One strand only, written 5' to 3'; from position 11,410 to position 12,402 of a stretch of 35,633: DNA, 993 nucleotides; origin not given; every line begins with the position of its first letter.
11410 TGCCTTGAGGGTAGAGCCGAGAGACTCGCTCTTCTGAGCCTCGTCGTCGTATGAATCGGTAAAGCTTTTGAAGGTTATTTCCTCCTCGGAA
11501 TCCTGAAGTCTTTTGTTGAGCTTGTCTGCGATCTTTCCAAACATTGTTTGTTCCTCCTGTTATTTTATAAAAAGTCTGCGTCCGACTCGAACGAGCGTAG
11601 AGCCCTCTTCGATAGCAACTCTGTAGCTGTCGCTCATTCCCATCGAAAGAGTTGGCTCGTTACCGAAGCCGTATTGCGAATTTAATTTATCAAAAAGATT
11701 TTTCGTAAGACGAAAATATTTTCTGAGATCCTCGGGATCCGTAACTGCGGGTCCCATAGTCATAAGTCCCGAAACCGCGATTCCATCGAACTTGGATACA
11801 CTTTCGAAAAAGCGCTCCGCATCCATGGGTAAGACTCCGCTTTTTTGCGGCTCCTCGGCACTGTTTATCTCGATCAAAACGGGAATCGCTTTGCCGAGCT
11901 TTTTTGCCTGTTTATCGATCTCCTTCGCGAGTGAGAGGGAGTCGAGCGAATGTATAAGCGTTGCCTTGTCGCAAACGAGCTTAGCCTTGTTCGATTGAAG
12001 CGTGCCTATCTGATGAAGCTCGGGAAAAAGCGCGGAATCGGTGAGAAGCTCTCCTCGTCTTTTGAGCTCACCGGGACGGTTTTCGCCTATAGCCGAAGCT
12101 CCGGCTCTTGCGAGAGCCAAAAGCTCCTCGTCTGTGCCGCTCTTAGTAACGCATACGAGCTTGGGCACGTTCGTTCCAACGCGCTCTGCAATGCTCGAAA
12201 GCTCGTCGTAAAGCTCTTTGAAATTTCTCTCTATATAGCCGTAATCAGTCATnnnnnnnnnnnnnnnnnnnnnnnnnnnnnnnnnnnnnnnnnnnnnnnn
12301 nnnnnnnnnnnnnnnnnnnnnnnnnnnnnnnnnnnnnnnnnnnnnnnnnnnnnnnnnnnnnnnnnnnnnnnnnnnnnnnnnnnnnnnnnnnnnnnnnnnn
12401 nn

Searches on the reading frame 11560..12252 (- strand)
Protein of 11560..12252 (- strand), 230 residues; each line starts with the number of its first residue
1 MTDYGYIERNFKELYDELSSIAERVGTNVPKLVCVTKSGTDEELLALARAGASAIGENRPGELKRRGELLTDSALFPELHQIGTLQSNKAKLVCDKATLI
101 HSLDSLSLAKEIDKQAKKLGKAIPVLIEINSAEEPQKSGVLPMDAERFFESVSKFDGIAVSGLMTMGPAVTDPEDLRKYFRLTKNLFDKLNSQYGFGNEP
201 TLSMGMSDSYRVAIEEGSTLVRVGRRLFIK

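Call 12: find_related_loci(query=window:11560-12252:-, collection=genome_contigs, flank=4000)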
Query window:11560-12252:- (230 aa) in genome_contigs; peptide patterns used: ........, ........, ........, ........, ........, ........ (x = any residue, [..] = any of these).
149 stretches matched a pattern; 45 encode a relative of the query (tblastn E <= 1e-3); 45 distinct loci.
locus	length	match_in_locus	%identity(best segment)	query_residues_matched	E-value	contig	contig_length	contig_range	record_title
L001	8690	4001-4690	77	1-230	1e-115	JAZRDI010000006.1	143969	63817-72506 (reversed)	MAG: Eubacteriales bacterium isolate T1900045506_YK20190200.MAGScoT_cleanbin_000047 SGB_7537_k141_1347171, whole genome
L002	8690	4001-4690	73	1-230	2e-108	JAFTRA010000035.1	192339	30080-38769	MAG: Clostridia bacterium isolate RGIG4071 Roe_deer_Cecum.Co__c1593411, whole genome shotgun sequence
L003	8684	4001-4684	70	1-230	8e-106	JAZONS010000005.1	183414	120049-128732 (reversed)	MAG: Eubacteriales bacterium isolate T1900045636_YK20190330.MAGScoT_cleanbin_000013 SGB_8098_k141_106549, whole genome s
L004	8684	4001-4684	70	1-230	1e-104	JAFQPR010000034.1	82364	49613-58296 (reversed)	MAG: Clostridia bacterium isolate RGIG2037 Goat_Colon-1__c299909, whole genome shotgun sequence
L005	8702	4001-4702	65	1-230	1e-95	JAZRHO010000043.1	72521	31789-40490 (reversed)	MAG: Eubacteriales bacterium isolate T1900045480_YK20190174.MAGScoT_cleanbin_000017 SGB_7315_k141_3379823, whole genome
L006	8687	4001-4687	63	1-230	7e-95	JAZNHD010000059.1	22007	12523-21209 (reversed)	MAG: Eubacteriales bacterium isolate T1900044696_TS20190162.MAGScoT_cleanbin_000041 SGB_1779_k141_833826, whole genome s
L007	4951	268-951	66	1-230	7e-94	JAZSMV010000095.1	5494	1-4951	MAG: Eubacteriales bacterium isolate T1900044552_TS20190018.MAGScoT_cleanbin_000068 SGB_257_k141_1297284, whole genome s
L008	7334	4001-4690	61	1-230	1e-93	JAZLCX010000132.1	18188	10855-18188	MAG: Eubacteriales bacterium isolate T1900045044_TC20190037.MAGScoT_cleanbin_000015 SGB_4492_k141_4078899, whole genome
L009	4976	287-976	63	1-230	1e-92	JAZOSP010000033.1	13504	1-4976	MAG: Eubacteriales bacterium isolate T1900045543_YK20190237.MAGScoT_cleanbin_000019 SGB_7833_k141_4303055, whole genome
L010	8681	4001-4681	64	3-230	8e-92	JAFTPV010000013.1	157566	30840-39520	MAG: Clostridia bacterium isolate RGIG4040 Roe_deer_Cecum-5__c3554, whole genome shotgun sequence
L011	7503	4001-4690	60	1-230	1e-91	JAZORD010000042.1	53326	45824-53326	MAG: Eubacteriales bacterium isolate T1900045562_YK20190256.MAGScoT_cleanbin_000005 SGB_7915_k141_1966430, whole genome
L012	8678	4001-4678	65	1-228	1e-91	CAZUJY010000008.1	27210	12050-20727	MAG TPA_asm: uncultured Ruminococcus sp. isolate SRP315200_co1_543 genome assembly, contig: NODE_2782_length_27210_cov_1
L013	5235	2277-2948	63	4-228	3e-91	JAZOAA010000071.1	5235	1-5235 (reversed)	MAG: Eubacteriales bacterium isolate T1900044764_TS20190230.MAGScoT_cleanbin_000071 SGB_2396_k141_2580216, whole genome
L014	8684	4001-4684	61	1-228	7e-91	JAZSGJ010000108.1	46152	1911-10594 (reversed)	MAG: Eubacteriales bacterium isolate T1900044578_TS20190044.MAGScoT_cleanbin_000070 SGB_536_k141_590009, whole genome sh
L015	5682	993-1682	60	1-230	2e-90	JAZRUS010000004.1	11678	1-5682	MAG: Eubacteriales bacterium isolate T1900045336_YK20190025.MAGScoT_cleanbin_000039 SGB_6606_k141_2761602, whole genome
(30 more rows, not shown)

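Call 19: find_encoding_contigs(protein=window:11560-12252:-, flank=3000, max_places=10)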
Protein window:11560-12252:- (230 aa): no gene with exactly this product is on record in the collection.

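Call 22: find_homologous_proteins(query=window:11560-12252:-, max_evalue=1e-60)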
Query window:11560-12252:- (230 aa): 1574 proteins with E <= 1e-60 among 8000 candidates; the best 120 are listed.
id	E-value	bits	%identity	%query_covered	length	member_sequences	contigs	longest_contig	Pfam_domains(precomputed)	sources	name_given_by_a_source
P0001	3.2e-134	463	94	100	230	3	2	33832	PF01168.27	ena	-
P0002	1.0e-123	429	87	100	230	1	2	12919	PF01168.27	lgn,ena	-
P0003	1.1e-121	422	85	100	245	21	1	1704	PF01168.27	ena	-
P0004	1.4e-117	409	83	100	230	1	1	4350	PF01168.27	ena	-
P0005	3.8e-117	407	83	100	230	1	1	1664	PF01168.27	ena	-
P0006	2.6e-115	401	81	100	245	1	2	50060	PF01168.27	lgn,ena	-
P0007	1.3e-114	399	82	100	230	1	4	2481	PF01168.27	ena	-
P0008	3.6e-113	394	81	100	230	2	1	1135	PF01168.27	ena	-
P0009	7.9e-113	393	80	100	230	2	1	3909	PF01168.27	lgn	-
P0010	2.3e-112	392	80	100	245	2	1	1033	PF01168.27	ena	-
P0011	3.3e-112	391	79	100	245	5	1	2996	PF01168.27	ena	-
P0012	3.5e-112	391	80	100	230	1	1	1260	PF01168.27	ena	-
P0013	1.7e-111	389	80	100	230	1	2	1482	PF01168.27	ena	-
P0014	4.0e-110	385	79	100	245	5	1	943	PF01168.27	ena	-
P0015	8.5e-109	380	77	100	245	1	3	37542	PF01168.27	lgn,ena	-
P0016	1.3e-108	380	77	100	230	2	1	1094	PF01168.27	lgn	-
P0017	2.2e-108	379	78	100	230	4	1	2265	PF01168.27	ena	-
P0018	2.9e-108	378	77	100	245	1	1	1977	PF01168.27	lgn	-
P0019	2.9e-108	378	78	100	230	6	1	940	PF01168.27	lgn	-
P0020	3.1e-108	378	77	100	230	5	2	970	PF01168.27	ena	-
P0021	2.7e-107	375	77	100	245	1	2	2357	PF01168.27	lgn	-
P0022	3.9e-107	375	77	100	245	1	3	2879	PF01168.27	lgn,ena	-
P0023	1.3e-101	357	74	100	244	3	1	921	PF01168.27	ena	-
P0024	1.2e-100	354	73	100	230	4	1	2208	PF01168.27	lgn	-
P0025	2.8e-100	352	72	100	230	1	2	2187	PF01168.27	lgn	-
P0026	1.4e-99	350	70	100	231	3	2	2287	PF01168.27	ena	-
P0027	2.1e-99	349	70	100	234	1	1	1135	PF01168.27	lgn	-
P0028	3.9e-99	349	73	100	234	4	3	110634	PF01168.27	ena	-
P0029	6.1e-99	348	72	100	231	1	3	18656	PF01168.27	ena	-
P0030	1.2e-98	347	72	100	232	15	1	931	PF01168.27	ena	-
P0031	1.4e-98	347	71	99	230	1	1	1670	PF01168.27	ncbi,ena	-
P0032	6.7e-98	345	69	100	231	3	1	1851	PF01168.27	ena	-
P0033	7.5e-98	344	70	100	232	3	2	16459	PF01168.27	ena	-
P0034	1.8e-97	343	73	99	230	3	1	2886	PF01168.27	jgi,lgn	jgi:pyridoxal phosphate enzyme (YggS family)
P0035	4.4e-97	342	72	99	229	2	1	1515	PF01168.27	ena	-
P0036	5.0e-97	342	72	100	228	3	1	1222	PF01168.27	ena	-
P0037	8.7e-97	341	71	100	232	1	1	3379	PF01168.27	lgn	-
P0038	1.0e-96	341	71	100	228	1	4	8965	PF01168.27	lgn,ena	-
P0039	1.6e-96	340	71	99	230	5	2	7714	PF01168.27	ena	-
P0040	2.3e-96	340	70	100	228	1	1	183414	PF01168.27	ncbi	-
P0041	2.4e-96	340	70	100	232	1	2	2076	PF01168.27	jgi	-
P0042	3.3e-96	339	68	100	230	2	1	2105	PF01168.27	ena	-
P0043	3.6e-96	339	70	99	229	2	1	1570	PF01168.27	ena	-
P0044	4.1e-96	339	71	99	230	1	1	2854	PF01168.27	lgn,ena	-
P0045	5.0e-96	338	71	100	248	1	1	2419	PF01168.27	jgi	jgi:pyridoxal phosphate enzyme (YggS family)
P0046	5.4e-96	338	69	100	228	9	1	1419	PF01168.27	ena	-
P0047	8.9e-96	338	71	100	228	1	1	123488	PF01168.27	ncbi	-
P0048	1.4e-95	337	70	100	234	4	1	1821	PF01168.27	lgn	-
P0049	1.7e-95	337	72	99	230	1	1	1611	PF01168.27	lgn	-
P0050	2.1e-95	336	67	100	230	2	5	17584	PF01168.27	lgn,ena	-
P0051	2.8e-95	336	71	100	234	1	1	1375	PF01168.27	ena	-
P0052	3.4e-95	336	68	100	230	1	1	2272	PF01168.27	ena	-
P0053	4.0e-95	336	71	99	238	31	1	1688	PF01168.27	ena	-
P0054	1.1e-94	334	68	100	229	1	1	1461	PF01168.27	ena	-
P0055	1.3e-94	334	68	100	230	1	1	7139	PF01168.27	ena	-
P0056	1.3e-94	334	70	99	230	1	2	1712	PF01168.27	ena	-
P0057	2.5e-94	333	71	100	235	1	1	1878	PF01168.27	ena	-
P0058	2.7e-94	333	70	100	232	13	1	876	PF01168.27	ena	-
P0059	6.3e-94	332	68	100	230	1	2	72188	PF01168.27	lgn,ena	-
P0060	9.8e-94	331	70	99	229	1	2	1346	PF01168.27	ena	-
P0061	1.2e-93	331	68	99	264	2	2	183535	PF01168.27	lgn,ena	-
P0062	1.2e-93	331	70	100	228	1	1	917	PF01168.27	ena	-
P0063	1.7e-93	330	69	98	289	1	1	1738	PF01168.27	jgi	jgi:pyridoxal phosphate enzyme (YggS family)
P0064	1.8e-93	330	69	100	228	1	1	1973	PF01168.27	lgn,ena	-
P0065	3.4e-93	329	71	98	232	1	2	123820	PF01168.27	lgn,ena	-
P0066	7.0e-93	328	67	100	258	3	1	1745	PF01168.27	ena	-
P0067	7.3e-93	328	69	100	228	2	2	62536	PF01168.27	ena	-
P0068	3.6e-92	326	68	100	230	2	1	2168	PF01168.27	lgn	-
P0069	6.5e-92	325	68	99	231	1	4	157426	PF01168.27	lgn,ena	-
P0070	6.8e-92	325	66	99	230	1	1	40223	PF01168.27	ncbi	-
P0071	7.0e-92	325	69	99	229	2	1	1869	PF01168.27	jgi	jgi:pyridoxal phosphate enzyme (YggS family)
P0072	9.4e-92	325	69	100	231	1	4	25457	PF01168.27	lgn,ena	-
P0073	1.0e-91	324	67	100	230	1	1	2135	PF01168.27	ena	-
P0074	1.0e-91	324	69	100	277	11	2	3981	PF01168.27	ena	-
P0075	1.5e-91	324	69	99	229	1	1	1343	PF01168.27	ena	-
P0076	1.6e-91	324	68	100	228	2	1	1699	PF01168.27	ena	-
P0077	1.6e-91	324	69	98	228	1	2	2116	PF01168.27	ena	-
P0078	5.3e-91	322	68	100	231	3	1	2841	PF01168.27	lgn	-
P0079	5.5e-91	322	66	100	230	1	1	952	PF01168.27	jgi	jgi:pyridoxal phosphate enzyme (YggS family)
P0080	5.8e-91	322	65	100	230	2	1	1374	PF01168.27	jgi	jgi:pyridoxal phosphate enzyme (YggS family)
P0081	1.6e-90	320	65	98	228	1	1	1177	PF01168.27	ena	-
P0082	1.6e-90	320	69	100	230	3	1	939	PF01168.27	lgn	-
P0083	2.9e-90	320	68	100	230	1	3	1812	PF01168.27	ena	-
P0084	3.9e-90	319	65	100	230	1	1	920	PF01168.27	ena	-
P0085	4.2e-90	319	65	100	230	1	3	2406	PF01168.27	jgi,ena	-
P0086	5.1e-90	319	67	100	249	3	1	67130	PF01168.27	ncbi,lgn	-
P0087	6.7e-90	318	65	100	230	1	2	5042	PF01168.27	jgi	jgi:pyridoxal phosphate enzyme (YggS family)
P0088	8.4e-90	318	68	98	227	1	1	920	PF01168.27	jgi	jgi:pyridoxal phosphate enzyme (YggS family)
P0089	1.7e-89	317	65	100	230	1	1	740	PF01168.27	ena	-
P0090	1.7e-89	317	65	100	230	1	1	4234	PF01168.27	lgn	-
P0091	1.8e-89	317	65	100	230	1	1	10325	PF01168.27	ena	-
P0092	2.5e-89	317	64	100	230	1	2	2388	PF01168.27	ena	-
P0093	3.3e-89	316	67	100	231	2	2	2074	PF01168.27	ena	-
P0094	3.6e-89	316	65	100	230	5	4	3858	PF01168.27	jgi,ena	jgi:pyridoxal phosphate enzyme (YggS family)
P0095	5.2e-89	316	65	100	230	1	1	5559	PF01168.27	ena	-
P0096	6.4e-89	315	64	100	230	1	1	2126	PF01168.27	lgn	-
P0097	7.6e-89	315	65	100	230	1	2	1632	PF01168.27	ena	-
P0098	8.7e-89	315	63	100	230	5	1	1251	PF01168.27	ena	-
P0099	8.9e-89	315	65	100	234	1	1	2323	PF01168.27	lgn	-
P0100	9.4e-89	315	64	100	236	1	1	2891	PF01168.27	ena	-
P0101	9.6e-89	315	65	100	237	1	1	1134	PF01168.27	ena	-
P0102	9.9e-89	315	63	100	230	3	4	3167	PF01168.27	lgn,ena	-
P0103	1.1e-88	314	66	100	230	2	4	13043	PF01168.27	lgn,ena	-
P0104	1.3e-88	314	66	100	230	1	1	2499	PF01168.27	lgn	-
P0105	1.5e-88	314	63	100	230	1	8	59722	PF01168.27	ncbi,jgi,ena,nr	ncbi:MAG: YggS family pyridoxal phosphate-dependent enzyme [Ruminococcaceae bacterium]|nr:YggS famil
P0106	1.7e-88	314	64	100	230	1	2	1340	PF01168.27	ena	-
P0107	1.7e-88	314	66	100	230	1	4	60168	PF01168.27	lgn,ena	-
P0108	1.7e-88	314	66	100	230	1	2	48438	PF01168.27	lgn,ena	-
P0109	1.7e-88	314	64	100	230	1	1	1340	PF01168.27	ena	-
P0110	1.9e-88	314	65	100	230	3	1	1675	PF01168.27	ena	-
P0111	2.0e-88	314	66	100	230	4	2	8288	PF01168.27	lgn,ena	-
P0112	2.3e-88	313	67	100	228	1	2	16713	PF01168.27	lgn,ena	-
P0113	2.4e-88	313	64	100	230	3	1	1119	PF01168.27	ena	-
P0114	2.6e-88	313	64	100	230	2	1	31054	PF01168.27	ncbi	-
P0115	2.6e-88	313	65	100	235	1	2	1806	PF01168.27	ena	-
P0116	3.5e-88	313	64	100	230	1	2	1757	PF01168.27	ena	-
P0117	4.2e-88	313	64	100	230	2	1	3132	PF01168.27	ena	-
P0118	4.9e-88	312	63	100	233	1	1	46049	PF01168.27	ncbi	-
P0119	5.8e-88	312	66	100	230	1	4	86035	PF01168.27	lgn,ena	-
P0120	6.0e-88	312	65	100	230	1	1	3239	PF01168.27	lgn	-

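Call 23: find_encoding_contigs(protein=P0001, flank=3000, max_places=6)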
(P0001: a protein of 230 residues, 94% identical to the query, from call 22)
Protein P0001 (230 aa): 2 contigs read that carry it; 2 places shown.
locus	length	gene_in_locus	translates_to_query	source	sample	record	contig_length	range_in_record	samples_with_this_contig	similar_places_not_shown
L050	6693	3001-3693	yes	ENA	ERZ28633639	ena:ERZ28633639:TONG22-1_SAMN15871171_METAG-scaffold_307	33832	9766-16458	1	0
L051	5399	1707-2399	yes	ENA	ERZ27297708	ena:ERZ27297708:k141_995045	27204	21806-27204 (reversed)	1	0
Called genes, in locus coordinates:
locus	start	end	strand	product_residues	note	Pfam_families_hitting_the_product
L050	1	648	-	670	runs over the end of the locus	PF08497:Radical_SAM_N, PF04055:Radical_SAM (weak), PF11842:DUF3362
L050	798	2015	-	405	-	PF13393:tRNA-synt_His, PF00587:tRNA-synt_2b, PF13393:tRNA-synt_His, PF03129:HGTP_anticodon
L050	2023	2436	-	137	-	PF00636:Ribonuclease_3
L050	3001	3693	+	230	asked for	PF01168:Ala_racemase_N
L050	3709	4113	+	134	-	PF04472:SepF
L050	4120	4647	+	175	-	PF01252:Peptidase_A8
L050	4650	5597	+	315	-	PF01479:S4 (weak), PF00849:PseudoU_synth_2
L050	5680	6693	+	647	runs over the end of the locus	PF00005:ABC_tran, PF02463:SMC_N (faint), PF13555:AAA_29 (faint), PF13304:AAA_21 (faint), PF12848:ABC_tran_Xtn, PF00005:ABC_tran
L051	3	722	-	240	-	?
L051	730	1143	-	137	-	PF00636:Ribonuclease_3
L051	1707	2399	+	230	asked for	PF01168:Ala_racemase_N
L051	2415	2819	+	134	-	PF04472:SepF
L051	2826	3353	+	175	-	PF01252:Peptidase_A8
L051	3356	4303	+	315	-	PF01479:S4 (weak), PF00849:PseudoU_synth_2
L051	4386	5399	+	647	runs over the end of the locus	PF00005:ABC_tran, PF02463:SMC_N (faint), PF13555:AAA_29 (faint), PF13304:AAA_21 (faint), PF12848:ABC_tran_Xtn, PF00005:ABC_tran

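Call 24: find_encoding_contigs(protein=P0002, flank=3000, max_places=6)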
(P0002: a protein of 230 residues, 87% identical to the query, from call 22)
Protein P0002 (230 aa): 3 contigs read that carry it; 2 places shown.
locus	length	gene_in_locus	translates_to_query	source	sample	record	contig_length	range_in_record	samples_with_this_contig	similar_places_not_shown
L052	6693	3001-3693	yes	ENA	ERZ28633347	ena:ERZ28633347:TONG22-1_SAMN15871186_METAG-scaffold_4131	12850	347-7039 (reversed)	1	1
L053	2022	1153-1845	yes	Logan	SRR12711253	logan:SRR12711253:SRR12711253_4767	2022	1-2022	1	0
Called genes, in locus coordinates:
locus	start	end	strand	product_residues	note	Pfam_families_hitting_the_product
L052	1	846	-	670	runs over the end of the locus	PF08497:Radical_SAM_N, PF04055:Radical_SAM (weak), PF11842:DUF3362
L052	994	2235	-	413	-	PF13393:tRNA-synt_His, PF00587:tRNA-synt_2b, PF13393:tRNA-synt_His, PF03129:HGTP_anticodon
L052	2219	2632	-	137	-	PF00636:Ribonuclease_3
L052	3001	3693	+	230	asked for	PF01168:Ala_racemase_N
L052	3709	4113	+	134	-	PF04472:SepF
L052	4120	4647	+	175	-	PF01252:Peptidase_A8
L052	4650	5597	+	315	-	PF00849:PseudoU_synth_2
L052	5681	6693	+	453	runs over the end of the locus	?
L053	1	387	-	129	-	?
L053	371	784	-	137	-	PF00636:Ribonuclease_3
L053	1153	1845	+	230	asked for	PF01168:Ala_racemase_N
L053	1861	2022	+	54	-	?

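Call 25: find_encoding_contigs(protein=P0004, flank=3000, max_places=6)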
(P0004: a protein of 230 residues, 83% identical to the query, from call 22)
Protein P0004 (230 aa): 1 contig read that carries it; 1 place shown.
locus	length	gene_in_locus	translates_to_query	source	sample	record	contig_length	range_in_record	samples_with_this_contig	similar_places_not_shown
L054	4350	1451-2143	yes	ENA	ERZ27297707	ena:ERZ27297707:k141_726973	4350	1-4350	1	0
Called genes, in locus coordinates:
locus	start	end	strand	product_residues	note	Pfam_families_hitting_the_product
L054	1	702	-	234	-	?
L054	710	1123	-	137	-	PF00636:Ribonuclease_3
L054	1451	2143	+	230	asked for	PF01168:Ala_racemase_N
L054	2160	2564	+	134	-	PF04472:SepF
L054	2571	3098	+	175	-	PF01252:Peptidase_A8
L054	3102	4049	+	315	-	PF01479:S4 (faint), PF00849:PseudoU_synth_2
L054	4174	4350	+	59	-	?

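Call 29: find_encoding_contigs(protein=P0003, flank=1500, max_places=4)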
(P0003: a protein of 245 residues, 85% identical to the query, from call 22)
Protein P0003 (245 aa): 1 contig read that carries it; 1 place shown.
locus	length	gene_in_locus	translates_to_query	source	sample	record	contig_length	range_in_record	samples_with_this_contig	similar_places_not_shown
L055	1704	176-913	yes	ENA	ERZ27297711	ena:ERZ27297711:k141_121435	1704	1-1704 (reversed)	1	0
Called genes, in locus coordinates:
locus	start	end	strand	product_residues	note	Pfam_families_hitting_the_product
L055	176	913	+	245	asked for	PF01168:Ala_racemase_N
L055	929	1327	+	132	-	PF04472:SepF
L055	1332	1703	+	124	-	?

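Call 30: find_encoding_contigs(protein=P0006, flank=1500, max_places=4)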
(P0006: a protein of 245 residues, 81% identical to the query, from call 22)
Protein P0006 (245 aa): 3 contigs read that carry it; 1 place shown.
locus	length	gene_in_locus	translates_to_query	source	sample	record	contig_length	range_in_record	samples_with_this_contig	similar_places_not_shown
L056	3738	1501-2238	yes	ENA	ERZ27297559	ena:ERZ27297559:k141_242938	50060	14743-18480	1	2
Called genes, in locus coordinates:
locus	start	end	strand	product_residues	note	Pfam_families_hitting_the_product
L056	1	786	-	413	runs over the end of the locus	PF13393:tRNA-synt_His, PF00587:tRNA-synt_2b, PF03129:HGTP_anticodon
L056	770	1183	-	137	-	PF00636:Ribonuclease_3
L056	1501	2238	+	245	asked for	PF01168:Ala_racemase_N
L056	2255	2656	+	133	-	PF04472:SepF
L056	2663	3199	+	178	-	PF01252:Peptidase_A8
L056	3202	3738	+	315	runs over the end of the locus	PF01479:S4 (weak), PF00849:PseudoU_synth_2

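Call 31: find_encoding_contigs(protein=P0007, flank=1500, max_places=4)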
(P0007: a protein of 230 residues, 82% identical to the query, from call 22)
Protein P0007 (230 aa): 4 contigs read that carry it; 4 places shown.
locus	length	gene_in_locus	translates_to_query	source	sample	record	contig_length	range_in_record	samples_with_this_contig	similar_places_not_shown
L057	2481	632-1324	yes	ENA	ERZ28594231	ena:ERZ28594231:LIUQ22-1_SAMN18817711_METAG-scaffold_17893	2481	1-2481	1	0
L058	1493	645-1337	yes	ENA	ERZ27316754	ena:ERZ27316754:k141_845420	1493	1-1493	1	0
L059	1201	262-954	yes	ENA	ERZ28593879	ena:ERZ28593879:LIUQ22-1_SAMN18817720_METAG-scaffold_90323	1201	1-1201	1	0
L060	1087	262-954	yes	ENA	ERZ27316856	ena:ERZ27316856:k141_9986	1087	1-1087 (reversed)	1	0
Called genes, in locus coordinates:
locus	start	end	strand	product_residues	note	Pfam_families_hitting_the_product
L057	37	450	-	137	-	PF00636:Ribonuclease_3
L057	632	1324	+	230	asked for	PF01168:Ala_racemase_N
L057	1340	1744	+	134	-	PF04472:SepF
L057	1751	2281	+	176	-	PF01252:Peptidase_A8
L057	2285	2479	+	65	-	?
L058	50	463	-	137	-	PF00636:Ribonuclease_3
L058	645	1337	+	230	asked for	PF01168:Ala_racemase_N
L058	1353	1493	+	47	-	?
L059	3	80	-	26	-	?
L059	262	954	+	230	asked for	PF01168:Ala_racemase_N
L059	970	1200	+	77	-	?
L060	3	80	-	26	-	?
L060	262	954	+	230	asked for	PF01168:Ala_racemase_N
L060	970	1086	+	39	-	?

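Call 32: find_encoding_contigs(protein=P0009, flank=1500, max_places=4)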
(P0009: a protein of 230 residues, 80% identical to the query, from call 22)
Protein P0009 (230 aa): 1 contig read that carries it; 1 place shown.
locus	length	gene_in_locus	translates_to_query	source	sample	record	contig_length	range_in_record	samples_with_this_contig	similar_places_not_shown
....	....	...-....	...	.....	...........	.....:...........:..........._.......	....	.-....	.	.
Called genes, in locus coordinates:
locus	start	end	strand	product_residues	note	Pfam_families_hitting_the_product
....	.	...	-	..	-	?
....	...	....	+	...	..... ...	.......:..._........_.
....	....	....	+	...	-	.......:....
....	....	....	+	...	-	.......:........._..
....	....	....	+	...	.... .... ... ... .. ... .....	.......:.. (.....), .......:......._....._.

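Call 38: find_encoding_contigs(protein=P0011, flank=1500, max_places=4)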
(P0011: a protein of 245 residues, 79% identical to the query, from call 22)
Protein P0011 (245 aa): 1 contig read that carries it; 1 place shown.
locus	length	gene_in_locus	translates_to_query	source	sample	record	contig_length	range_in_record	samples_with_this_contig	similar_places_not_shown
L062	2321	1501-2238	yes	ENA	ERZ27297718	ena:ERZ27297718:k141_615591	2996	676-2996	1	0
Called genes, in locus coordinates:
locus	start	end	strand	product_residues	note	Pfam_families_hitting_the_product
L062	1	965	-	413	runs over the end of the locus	PF13393:tRNA-synt_His, PF00587:tRNA-synt_2b, PF03129:HGTP_anticodon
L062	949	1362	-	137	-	PF00636:Ribonuclease_3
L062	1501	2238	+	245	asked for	PF01168:Ala_racemase_N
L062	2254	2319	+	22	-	?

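Call 39: find_encoding_contigs(protein=P0015, flank=1500, max_places=4)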
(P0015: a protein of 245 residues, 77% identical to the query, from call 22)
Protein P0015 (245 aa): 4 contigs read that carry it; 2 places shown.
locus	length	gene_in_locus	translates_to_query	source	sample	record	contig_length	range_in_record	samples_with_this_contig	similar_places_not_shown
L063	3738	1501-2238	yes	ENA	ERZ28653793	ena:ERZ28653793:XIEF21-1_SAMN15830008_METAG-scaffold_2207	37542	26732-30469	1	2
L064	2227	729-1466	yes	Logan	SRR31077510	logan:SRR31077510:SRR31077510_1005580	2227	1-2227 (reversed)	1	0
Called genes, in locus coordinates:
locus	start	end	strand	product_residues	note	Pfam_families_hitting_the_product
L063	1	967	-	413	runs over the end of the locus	PF13393:tRNA-synt_His, PF00587:tRNA-synt_2b, PF03129:HGTP_anticodon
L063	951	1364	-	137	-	PF00636:Ribonuclease_3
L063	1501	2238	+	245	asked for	PF01168:Ala_racemase_N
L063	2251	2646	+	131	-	PF04472:SepF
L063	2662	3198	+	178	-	PF01252:Peptidase_A8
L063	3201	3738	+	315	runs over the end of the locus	PF01479:S4 (weak), PF00849:PseudoU_synth_2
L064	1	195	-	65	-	?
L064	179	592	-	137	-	PF00636:Ribonuclease_3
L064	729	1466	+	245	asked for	PF01168:Ala_racemase_N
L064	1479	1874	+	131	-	PF04472:SepF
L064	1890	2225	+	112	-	?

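Call 40: find_encoding_contigs(protein=P0005, flank=1500, max_places=4)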
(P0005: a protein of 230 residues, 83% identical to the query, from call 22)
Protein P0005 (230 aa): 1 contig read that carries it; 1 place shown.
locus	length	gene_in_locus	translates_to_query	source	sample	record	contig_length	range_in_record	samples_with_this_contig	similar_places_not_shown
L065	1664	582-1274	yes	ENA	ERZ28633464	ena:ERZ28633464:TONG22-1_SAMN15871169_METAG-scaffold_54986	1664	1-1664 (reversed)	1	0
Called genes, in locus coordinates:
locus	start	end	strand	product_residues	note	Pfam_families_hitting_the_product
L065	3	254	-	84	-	?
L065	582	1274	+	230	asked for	PF01168:Ala_racemase_N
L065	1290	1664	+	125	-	?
